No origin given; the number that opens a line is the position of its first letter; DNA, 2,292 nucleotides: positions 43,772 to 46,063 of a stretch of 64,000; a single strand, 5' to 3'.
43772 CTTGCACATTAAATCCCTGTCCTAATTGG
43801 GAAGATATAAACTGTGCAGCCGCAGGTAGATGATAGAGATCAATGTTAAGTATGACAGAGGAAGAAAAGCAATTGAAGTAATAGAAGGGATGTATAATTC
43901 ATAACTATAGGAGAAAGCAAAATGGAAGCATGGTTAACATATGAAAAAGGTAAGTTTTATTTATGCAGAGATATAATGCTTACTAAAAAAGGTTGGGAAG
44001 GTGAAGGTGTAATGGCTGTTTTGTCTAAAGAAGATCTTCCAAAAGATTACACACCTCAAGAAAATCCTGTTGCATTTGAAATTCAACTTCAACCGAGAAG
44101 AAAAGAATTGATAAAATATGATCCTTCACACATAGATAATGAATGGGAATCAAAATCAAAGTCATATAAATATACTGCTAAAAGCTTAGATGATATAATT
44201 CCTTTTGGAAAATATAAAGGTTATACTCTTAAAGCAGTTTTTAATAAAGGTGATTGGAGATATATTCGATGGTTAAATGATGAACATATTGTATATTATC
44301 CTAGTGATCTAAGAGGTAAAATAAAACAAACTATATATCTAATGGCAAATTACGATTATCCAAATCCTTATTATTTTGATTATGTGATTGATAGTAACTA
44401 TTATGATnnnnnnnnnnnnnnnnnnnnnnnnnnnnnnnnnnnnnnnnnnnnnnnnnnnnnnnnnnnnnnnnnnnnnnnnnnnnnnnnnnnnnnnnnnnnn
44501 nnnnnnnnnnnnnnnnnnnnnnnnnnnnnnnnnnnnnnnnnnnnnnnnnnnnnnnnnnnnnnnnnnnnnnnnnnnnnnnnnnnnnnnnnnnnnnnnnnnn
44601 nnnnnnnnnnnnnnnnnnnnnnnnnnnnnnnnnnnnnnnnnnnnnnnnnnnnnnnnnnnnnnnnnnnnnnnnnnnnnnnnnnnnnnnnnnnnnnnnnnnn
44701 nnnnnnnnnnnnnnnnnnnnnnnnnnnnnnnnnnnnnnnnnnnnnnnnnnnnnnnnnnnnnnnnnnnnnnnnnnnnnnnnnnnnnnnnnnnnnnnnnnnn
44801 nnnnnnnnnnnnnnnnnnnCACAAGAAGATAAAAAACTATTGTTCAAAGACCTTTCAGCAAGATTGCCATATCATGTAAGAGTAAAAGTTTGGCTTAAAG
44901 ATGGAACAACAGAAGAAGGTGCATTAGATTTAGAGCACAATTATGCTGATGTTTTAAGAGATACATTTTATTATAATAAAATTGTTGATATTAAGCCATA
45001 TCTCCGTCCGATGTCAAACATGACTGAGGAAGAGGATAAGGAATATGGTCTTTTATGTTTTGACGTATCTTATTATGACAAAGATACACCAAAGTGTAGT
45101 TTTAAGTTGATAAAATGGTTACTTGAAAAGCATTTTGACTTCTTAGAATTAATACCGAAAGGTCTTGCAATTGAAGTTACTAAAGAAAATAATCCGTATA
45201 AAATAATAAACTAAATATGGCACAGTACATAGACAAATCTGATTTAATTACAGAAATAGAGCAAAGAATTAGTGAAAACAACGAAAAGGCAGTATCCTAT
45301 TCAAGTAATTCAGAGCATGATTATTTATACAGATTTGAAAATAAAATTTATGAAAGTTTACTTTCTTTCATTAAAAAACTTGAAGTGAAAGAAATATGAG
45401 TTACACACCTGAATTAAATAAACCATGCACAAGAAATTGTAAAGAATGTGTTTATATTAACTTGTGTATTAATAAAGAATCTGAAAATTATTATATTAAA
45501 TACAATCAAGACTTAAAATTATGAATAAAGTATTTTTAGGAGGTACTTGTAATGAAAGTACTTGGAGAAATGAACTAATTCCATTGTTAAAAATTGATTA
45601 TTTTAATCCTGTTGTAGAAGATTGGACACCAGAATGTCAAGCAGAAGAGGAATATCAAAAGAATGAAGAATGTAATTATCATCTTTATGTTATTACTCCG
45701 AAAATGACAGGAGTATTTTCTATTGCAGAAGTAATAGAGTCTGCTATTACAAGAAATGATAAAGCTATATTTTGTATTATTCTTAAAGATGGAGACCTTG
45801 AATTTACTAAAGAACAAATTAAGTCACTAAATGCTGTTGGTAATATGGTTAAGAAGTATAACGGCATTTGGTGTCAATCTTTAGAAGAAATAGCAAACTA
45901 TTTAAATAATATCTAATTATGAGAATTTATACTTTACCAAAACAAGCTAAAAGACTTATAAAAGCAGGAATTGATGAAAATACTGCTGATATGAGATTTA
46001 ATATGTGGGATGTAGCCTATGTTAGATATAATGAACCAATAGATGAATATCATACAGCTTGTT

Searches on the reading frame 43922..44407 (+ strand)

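Call 85: search_protein_families(library=pfam, proteins=[window:43922-44407:+], max_evalue=0.01)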
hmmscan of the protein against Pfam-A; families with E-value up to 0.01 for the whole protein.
window:43922-44407:+ (162 aa): 1 family
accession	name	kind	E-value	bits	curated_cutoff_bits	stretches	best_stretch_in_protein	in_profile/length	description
PF20600.3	ExoX-like_C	-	0.00025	20.8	26.5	1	95-118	3-25/30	Exodeoxyribonuclease X-like C-terminal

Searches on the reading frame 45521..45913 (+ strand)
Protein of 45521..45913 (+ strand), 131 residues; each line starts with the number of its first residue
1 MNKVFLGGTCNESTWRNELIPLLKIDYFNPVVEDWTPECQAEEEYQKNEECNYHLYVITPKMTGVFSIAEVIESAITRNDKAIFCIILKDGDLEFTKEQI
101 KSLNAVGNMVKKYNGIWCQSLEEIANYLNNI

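Call 9: search_protein_families(library=pfam, proteins=[window:45521-45913:+], max_evalue=0.01)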
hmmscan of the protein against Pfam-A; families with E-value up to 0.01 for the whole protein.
window:45521-45913:+ (131 aa): 1 family
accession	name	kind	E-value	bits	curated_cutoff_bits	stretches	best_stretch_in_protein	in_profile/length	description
PF15891.11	Nuc_deoxyri_tr2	-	1.4e-11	45.1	30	1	3-86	3-101/105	Nucleoside 2-deoxyribosyltransferase like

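Call 79: search_protein_families(library=padloc, proteins=[window:45521-45913:+], max_evalue=0.01)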
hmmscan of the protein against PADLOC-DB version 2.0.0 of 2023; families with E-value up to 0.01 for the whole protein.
window:45521-45913:+ (131 aa): 0 families

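Call 80: search_protein_families(library=phrogs, proteins=[window:45521-45913:+], max_evalue=0.001)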
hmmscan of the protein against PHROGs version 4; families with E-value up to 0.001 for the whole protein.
window:45521-45913:+ (131 aa): 0 families
